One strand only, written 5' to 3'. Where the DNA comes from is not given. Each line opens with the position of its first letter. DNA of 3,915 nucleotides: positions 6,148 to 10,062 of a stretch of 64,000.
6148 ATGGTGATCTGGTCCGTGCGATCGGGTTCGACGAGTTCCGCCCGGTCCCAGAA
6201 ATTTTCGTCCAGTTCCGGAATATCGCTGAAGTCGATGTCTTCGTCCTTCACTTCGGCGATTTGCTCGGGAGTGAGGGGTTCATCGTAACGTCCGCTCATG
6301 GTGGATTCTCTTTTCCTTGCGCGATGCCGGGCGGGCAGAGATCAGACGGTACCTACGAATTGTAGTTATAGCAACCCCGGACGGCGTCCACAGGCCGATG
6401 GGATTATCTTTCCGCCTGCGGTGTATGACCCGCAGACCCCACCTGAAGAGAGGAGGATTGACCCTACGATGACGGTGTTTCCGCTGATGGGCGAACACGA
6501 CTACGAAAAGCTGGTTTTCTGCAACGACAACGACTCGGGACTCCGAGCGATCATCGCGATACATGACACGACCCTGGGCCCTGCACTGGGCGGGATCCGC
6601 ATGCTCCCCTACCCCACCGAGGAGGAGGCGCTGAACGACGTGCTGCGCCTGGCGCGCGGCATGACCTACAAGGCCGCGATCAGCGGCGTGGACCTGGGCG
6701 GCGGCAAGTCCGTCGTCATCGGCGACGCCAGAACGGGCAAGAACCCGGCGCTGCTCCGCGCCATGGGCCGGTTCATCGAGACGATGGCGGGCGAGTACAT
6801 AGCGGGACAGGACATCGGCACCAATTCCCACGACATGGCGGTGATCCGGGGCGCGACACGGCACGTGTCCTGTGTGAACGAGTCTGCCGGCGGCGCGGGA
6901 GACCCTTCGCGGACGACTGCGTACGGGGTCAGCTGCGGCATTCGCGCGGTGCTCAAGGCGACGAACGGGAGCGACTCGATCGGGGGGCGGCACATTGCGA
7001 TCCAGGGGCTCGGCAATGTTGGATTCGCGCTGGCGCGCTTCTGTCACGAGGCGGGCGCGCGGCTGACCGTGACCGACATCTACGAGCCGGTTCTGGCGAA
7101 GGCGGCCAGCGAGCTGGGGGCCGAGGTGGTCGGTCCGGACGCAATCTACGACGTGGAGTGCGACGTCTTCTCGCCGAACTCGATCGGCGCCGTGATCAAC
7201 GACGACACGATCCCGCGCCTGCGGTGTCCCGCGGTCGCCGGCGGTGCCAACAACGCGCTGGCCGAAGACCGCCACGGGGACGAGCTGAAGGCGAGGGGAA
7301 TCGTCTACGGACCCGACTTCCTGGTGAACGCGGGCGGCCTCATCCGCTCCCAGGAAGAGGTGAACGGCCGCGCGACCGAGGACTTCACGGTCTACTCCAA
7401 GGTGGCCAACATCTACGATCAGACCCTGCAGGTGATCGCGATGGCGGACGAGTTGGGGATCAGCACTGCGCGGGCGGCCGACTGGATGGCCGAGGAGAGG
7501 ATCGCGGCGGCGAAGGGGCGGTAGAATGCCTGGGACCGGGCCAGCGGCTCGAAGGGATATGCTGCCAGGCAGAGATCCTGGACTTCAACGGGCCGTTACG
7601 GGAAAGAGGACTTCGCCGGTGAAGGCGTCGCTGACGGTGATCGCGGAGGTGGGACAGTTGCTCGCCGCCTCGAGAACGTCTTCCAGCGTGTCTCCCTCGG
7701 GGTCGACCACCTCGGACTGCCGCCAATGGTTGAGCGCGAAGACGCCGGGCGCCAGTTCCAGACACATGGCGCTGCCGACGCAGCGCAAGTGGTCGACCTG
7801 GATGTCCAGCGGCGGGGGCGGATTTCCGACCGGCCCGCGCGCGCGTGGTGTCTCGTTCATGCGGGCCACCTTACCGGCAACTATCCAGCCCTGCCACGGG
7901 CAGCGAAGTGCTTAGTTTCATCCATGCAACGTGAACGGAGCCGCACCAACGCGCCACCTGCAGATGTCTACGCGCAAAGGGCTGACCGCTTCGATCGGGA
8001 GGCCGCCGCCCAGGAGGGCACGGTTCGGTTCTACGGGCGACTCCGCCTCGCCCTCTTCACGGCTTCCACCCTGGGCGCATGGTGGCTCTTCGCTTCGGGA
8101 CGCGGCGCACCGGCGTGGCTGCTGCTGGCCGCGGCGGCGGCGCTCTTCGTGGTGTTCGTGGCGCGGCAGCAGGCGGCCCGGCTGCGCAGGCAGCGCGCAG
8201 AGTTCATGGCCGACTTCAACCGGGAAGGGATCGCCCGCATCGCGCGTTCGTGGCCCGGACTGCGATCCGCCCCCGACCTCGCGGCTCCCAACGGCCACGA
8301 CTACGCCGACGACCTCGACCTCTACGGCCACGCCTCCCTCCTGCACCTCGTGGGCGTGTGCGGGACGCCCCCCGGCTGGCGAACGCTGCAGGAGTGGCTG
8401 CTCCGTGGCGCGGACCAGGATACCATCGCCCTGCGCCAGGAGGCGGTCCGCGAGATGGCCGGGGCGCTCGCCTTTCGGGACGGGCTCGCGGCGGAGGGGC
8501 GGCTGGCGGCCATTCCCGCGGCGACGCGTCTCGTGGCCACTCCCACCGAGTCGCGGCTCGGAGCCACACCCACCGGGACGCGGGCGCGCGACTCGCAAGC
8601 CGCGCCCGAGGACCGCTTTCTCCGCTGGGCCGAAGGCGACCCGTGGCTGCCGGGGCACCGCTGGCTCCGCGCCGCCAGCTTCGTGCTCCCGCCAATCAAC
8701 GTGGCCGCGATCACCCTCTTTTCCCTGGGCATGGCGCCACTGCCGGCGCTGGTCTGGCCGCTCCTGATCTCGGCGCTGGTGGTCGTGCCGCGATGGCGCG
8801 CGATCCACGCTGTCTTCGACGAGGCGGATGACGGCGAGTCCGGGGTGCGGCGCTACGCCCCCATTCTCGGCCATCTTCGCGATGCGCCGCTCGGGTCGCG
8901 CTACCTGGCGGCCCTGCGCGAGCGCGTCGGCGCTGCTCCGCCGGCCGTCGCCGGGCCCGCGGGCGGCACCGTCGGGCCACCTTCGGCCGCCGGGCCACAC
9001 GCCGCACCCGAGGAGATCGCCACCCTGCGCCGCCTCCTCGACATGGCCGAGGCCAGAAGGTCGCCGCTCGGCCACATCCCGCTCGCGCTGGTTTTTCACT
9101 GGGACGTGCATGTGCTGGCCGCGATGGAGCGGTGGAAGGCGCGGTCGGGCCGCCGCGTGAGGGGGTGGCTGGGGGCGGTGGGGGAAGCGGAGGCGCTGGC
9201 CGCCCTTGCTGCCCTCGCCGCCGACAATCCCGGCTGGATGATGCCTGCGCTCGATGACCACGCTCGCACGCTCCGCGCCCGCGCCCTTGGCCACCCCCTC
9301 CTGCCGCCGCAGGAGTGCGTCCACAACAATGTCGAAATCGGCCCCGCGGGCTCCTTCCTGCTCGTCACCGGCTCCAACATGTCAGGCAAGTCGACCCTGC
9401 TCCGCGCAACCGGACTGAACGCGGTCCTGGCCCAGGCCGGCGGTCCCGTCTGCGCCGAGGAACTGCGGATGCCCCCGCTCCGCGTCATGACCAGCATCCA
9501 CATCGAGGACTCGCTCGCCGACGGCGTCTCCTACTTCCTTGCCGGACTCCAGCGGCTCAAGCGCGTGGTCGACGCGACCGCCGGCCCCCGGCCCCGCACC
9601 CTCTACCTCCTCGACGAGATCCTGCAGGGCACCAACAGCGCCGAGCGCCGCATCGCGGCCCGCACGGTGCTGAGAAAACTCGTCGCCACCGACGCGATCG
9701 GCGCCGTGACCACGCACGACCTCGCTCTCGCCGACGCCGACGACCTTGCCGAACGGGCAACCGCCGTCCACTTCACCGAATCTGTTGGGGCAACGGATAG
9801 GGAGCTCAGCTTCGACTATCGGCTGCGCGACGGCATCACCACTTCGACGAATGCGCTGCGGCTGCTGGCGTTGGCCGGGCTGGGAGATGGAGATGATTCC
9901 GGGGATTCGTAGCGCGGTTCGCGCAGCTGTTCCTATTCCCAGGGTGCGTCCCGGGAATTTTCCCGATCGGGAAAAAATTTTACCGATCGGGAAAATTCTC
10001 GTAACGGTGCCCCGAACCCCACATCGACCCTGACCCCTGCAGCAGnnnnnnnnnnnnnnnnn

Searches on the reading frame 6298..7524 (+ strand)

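Call 41: search_protein_families(library=pfam, proteins=[window:6298-7524:+], max_evalue=0.001)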
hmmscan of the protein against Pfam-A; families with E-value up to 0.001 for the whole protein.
window:6298-7524:+ (408 aa): 3 families
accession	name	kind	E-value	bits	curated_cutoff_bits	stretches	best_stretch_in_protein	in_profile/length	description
PF02812.23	ELFV_dehydrog_N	-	8.1e-28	97.2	25.3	1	73-188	5-128/129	Glu/Leu/Phe/Val dehydrogenase, dimerisation domain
PF00208.27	ELFV_dehydrog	-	1.3e-19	71.3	23.4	2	274-405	98-236/241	Glutamate/Leucine/Phenylalanine/Valine dehydrogenase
PF13561.12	adh_short_C2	-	0.00016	21.8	27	1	241-301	8-63/236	Enoyl-(Acyl carrier protein) reductase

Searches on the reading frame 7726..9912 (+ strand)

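Call 41: search_protein_families(library=pfam, proteins=[window:7726-9912:+], max_evalue=0.001)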
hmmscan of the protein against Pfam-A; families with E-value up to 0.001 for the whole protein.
window:7726-9912:+ (728 aa): 2 families
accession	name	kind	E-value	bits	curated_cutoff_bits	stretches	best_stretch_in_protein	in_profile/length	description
PF00488.27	MutS_V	-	1.2e-20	74.8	30.2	1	546-719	2-172/188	MutS domain V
PF05192.23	MutS_III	-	8.5e-05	23.4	34.1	1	203-257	19-74/194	MutS domain III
